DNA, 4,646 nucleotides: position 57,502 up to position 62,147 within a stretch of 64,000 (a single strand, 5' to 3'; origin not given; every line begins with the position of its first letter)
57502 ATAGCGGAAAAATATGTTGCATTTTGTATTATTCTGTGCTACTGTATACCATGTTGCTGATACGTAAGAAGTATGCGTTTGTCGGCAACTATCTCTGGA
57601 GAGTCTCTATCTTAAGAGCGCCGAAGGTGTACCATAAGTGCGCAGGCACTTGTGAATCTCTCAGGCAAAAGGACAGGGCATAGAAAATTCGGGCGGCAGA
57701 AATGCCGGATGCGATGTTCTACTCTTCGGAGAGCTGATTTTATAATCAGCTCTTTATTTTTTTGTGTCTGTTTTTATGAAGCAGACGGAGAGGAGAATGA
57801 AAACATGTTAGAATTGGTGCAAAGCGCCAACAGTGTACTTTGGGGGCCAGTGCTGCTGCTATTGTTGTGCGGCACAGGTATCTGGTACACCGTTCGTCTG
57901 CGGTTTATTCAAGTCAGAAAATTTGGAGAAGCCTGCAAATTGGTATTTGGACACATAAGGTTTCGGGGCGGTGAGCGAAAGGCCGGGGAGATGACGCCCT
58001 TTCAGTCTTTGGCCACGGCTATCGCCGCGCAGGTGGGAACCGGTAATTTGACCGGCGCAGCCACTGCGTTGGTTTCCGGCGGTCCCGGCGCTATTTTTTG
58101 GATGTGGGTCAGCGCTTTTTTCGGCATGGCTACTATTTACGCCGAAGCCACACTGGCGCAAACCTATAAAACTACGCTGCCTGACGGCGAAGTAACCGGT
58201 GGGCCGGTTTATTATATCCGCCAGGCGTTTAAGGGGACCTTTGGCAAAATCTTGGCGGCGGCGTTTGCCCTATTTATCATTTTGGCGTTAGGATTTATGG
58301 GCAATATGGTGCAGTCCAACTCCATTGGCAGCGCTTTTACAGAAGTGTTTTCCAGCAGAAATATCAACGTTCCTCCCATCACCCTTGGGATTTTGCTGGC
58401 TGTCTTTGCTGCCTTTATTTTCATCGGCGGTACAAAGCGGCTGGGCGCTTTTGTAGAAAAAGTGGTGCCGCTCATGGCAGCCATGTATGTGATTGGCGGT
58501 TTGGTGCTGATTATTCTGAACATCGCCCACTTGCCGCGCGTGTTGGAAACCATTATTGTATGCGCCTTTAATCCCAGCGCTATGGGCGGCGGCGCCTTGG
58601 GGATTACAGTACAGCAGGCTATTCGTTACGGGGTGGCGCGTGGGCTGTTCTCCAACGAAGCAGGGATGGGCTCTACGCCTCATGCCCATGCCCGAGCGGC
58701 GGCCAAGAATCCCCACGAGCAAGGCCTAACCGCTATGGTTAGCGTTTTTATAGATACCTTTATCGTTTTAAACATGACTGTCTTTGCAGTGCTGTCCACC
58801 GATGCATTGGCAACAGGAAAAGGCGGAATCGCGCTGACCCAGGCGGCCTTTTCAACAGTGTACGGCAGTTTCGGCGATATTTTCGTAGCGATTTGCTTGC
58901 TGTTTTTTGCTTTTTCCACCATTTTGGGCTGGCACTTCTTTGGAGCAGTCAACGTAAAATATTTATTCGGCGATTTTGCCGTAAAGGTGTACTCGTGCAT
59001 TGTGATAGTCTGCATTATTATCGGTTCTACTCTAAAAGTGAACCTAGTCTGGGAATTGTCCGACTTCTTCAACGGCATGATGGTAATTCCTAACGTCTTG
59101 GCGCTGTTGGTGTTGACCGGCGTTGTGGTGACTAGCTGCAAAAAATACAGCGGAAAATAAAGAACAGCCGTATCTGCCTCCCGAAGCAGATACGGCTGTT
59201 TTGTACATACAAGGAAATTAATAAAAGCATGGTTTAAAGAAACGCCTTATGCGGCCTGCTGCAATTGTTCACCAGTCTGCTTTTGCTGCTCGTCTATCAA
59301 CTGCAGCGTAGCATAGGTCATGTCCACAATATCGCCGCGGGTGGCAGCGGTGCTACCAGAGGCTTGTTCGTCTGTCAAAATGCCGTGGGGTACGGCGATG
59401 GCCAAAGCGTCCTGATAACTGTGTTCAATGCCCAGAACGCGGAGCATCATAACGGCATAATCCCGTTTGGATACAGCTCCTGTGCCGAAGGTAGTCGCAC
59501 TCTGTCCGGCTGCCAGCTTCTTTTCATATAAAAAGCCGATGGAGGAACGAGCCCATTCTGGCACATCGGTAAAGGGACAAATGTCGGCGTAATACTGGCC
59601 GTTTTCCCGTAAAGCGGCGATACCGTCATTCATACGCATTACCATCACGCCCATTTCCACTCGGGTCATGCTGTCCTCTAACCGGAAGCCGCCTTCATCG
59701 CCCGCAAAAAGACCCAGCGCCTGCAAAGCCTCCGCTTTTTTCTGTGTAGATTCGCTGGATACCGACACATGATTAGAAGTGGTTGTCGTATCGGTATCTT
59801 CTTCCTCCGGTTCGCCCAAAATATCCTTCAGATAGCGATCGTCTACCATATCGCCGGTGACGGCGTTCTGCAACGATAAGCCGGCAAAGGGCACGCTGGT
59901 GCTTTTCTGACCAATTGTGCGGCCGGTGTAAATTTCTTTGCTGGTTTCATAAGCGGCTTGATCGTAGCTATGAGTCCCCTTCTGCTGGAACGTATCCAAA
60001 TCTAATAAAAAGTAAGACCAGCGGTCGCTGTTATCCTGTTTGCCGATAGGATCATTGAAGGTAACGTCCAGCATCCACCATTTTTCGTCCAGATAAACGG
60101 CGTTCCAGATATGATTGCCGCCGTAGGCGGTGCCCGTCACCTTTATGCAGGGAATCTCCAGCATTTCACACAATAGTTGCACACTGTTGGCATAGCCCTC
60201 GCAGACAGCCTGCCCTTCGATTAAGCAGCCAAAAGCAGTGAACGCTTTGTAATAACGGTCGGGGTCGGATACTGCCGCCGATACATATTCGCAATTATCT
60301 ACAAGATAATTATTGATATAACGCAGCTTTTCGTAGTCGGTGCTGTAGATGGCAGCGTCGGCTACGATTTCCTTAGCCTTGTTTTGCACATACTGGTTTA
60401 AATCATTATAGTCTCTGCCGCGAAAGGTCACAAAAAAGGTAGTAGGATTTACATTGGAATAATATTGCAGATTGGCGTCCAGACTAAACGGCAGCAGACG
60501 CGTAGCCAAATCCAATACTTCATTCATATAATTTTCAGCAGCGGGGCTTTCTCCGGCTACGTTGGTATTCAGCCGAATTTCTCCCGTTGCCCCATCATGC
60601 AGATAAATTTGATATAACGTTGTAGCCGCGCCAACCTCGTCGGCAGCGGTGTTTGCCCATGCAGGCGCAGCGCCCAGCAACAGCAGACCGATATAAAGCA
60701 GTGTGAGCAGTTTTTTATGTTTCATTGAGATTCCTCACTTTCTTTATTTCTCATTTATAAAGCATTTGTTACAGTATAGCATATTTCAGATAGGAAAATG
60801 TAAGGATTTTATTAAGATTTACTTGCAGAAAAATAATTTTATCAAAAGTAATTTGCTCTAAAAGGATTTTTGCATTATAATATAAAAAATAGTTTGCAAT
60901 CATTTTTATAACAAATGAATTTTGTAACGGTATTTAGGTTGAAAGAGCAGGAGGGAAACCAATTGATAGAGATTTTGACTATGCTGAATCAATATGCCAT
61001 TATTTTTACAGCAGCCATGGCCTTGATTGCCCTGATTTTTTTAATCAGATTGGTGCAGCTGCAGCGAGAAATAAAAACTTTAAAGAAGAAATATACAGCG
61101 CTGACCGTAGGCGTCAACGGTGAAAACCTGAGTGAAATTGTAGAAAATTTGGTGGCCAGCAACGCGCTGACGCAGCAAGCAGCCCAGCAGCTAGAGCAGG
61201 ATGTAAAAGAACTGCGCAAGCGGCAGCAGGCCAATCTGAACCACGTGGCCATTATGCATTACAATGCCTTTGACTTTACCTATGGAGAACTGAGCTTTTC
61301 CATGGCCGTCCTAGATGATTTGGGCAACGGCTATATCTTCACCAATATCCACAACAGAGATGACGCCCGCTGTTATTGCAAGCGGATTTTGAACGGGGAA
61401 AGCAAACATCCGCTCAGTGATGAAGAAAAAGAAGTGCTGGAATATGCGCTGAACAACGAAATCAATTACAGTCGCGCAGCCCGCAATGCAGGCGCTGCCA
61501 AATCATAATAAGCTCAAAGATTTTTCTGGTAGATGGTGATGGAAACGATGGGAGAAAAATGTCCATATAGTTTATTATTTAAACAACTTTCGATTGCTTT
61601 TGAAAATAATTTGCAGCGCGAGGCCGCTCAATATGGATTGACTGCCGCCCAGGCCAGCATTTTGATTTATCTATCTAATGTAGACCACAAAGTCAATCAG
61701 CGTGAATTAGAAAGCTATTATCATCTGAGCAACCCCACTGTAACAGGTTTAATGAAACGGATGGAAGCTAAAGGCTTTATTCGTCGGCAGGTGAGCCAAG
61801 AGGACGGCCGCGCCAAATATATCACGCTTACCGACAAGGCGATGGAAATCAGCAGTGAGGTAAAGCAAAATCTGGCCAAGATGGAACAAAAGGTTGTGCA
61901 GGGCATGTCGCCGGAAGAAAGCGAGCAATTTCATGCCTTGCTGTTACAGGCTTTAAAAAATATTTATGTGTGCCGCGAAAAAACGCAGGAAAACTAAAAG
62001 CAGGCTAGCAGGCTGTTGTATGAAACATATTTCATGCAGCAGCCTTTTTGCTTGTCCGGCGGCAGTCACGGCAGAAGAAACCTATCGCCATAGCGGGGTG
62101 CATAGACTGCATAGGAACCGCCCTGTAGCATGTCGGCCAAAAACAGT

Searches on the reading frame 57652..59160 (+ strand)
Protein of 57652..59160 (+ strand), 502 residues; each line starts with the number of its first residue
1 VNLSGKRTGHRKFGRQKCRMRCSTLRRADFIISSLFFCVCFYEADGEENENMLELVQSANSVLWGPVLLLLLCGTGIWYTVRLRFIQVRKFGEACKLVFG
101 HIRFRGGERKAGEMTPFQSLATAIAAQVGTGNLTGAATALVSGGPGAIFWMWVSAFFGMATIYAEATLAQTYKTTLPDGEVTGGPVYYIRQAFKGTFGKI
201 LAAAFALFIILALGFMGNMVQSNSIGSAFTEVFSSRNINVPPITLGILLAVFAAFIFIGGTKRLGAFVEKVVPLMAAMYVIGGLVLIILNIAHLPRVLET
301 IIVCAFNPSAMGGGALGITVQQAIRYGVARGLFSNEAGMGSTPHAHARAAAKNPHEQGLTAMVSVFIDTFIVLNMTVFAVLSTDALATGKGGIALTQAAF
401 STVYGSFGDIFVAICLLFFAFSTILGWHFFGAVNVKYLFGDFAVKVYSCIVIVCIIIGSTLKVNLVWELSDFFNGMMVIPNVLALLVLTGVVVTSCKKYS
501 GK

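Call 12: search_protein_families(library=pfam, proteins=[window:57652-59160:+])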
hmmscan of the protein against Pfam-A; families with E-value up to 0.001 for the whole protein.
window:57652-59160:+ (502 aa): 2 families
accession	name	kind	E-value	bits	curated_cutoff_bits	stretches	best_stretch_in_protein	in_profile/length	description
PF01235.23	Na_Ala_symp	-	4.8e-129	431.5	24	1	108-500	7-380/392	Sodium:alanine symporter family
PF13520.12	AA_permease_2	-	1.2e-07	31.5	27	1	117-429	4-293/427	Amino acid permease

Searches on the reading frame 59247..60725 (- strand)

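Call 12: search_protein_families(library=pfam, proteins=[window:59247-60725:-])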
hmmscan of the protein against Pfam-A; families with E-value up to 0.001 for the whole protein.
window:59247-60725:- (492 aa): 2 families
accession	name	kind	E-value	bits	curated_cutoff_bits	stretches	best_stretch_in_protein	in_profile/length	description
PF01841.26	Transglut_core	-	3.2e-13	50.3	23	1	127-220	11-107/108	Transglutaminase-like superfamily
PF00395.25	SLH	-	0.00039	20.8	20.8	0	384-414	1-33/44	S-layer homology domain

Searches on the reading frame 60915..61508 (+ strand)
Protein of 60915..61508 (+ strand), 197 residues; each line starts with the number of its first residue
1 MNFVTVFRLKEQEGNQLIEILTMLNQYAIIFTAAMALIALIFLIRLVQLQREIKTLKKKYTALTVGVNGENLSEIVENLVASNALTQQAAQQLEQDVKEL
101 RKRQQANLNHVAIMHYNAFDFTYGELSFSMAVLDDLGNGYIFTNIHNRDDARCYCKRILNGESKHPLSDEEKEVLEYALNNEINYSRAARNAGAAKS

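Call 12: search_protein_families(library=pfam, proteins=[window:60915-61508:+])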
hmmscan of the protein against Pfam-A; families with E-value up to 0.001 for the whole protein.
window:60915-61508:+ (197 aa): 1 family
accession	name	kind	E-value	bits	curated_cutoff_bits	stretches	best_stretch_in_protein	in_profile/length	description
PF14584.11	DUF4446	-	8e-38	130.2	27.4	1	32-178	3-149/150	Protein of unknown function (DUF4446)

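Call 30: search_protein_families(library=ncbifam, proteins=[window:60915-61508:+])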
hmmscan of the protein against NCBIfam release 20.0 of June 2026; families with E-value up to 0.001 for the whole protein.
window:60915-61508:+ (197 aa): 0 families

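Call 44: find_encoding_contigs(protein=window:60915-61508:+, flank=10000, max_places=6)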
Protein window:60915-61508:+ (197 aa): 2 contigs read that carry it; 2 places shown.
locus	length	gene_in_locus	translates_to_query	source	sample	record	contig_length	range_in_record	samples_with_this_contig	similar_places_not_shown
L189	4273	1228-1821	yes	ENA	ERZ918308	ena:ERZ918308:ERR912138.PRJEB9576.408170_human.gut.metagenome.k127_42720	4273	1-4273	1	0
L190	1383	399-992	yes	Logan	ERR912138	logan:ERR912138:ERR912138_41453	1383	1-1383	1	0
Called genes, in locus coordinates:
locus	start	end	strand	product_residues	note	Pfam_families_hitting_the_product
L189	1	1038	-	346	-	?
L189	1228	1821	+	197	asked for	PF14584:DUF4446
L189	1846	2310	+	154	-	PF22381:Staph_reg_Sar_Rot, PF12802:MarR_2, PF01047:MarR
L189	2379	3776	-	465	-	PF00753:Lactamase_B, PF23023:Anti-Pycsar_Apyc1 (weak), PF12706:Lactamase_B_2 (weak), PF16661:Lactamase_B_6, PF10996:Beta-Casp, PF07521:RMMBL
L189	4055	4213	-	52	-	-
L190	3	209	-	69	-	?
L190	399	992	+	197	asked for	PF14584:DUF4446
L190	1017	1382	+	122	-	?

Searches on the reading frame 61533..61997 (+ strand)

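Call 65: search_protein_families(library=pfam, max_evalue=0.01, proteins=[window:61533-61997:+])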
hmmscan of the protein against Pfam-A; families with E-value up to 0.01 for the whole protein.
window:61533-61997:+ (154 aa): 7 families
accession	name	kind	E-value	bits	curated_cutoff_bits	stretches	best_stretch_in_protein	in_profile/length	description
PF12802.13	MarR_2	-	3.1e-13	50.1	27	1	34-94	1-61/61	MarR family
PF22381.2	Staph_reg_Sar_Rot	-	2.2e-11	44.1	27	1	32-109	8-84/85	Transcriptional regulator SarA/Rot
PF01047.28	MarR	-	5.2e-11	42.7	24.6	1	36-94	1-58/59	MarR family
PF13463.12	HTH_27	-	4.5e-06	27.3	22.2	1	36-103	1-68/68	Winged helix DNA-binding domain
PF03965.22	Penicillinase_R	-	0.00011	23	22.6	1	56-120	24-86/115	Penicillinase repressor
PF01978.25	TrmB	-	0.001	19.3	25.6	1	33-93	3-59/68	Sugar-specific transcriptional regulator TrmB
PF04458.17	DUF505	-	0.0047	15.8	28.7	1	57-128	355-424/622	Protein of unknown function (DUF505)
